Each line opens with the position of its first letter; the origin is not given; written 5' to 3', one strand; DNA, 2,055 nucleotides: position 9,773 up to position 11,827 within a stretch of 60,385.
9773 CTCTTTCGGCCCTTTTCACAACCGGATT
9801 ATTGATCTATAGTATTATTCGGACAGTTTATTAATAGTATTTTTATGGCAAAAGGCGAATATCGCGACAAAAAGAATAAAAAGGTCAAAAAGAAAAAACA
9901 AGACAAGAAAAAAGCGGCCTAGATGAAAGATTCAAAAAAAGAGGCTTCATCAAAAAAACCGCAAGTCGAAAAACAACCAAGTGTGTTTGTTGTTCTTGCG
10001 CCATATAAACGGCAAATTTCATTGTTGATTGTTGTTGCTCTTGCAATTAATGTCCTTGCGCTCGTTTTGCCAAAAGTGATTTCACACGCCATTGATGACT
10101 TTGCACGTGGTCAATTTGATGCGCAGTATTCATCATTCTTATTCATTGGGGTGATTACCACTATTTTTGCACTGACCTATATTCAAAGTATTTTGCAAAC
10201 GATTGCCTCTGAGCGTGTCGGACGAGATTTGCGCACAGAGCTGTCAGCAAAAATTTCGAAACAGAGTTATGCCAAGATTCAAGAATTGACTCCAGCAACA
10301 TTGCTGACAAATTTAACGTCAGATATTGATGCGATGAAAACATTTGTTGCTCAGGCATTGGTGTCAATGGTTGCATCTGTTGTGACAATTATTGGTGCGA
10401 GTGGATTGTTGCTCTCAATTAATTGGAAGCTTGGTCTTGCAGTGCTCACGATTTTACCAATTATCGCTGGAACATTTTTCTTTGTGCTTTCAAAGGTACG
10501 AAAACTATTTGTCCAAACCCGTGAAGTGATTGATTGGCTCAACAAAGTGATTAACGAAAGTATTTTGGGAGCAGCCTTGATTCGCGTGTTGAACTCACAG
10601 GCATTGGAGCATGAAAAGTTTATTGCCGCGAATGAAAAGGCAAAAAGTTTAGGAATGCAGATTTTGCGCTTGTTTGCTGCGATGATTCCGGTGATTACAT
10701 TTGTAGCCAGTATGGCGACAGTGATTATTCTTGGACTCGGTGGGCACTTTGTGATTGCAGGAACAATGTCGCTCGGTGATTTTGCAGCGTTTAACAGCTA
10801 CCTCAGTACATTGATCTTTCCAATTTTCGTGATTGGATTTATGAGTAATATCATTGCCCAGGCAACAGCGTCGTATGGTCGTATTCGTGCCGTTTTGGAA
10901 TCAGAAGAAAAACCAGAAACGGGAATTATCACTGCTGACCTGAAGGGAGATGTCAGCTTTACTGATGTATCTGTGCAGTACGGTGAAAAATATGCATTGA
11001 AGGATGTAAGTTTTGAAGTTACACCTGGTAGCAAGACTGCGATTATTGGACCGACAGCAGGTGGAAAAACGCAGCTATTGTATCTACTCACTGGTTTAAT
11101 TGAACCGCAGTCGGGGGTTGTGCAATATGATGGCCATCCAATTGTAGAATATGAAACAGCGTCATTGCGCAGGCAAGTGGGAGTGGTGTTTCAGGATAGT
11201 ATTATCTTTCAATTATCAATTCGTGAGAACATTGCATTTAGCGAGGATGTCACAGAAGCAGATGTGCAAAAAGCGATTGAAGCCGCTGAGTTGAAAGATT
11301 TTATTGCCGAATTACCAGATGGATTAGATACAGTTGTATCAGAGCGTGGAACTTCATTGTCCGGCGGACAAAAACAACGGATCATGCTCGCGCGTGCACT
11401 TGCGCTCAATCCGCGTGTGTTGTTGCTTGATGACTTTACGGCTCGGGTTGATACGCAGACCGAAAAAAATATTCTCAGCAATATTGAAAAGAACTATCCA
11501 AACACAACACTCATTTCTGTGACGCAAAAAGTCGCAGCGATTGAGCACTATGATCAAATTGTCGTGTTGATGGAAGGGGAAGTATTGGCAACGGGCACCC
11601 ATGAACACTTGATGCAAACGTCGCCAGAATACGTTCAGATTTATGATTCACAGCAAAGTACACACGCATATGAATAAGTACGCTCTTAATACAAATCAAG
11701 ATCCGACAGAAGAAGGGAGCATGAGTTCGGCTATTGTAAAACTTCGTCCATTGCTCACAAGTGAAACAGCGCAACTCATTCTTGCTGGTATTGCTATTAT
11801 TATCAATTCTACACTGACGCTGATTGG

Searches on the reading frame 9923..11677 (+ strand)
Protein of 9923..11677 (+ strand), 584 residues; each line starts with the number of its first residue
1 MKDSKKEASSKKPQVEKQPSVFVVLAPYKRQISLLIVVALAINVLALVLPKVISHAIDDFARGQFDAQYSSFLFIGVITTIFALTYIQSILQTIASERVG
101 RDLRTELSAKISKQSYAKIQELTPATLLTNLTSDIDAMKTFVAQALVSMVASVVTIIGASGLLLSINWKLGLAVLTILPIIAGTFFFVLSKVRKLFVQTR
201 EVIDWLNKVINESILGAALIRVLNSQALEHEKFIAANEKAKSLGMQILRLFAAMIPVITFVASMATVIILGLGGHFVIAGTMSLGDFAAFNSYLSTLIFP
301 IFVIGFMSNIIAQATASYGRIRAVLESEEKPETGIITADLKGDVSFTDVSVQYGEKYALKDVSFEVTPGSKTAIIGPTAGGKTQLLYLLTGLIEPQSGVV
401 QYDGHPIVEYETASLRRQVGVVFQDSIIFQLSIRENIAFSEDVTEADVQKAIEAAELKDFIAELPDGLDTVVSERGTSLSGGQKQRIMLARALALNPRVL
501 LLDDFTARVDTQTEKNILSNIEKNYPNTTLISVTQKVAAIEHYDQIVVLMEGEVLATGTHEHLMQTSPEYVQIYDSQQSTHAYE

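Call 95: search_protein_families(library=pfam, proteins=[window:9923-11677:+], max_evalue=0.00001)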
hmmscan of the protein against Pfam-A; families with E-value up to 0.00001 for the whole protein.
window:9923-11677:+ (584 aa): 2 families
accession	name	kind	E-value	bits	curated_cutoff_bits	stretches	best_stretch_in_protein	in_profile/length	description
PF00664.28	ABC_membrane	-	1.6e-39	136.7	28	1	34-300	3-273/274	ABC transporter transmembrane region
PF00005.33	ABC_tran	-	1e-31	110.8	25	1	359-507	1-137/137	ABC transporter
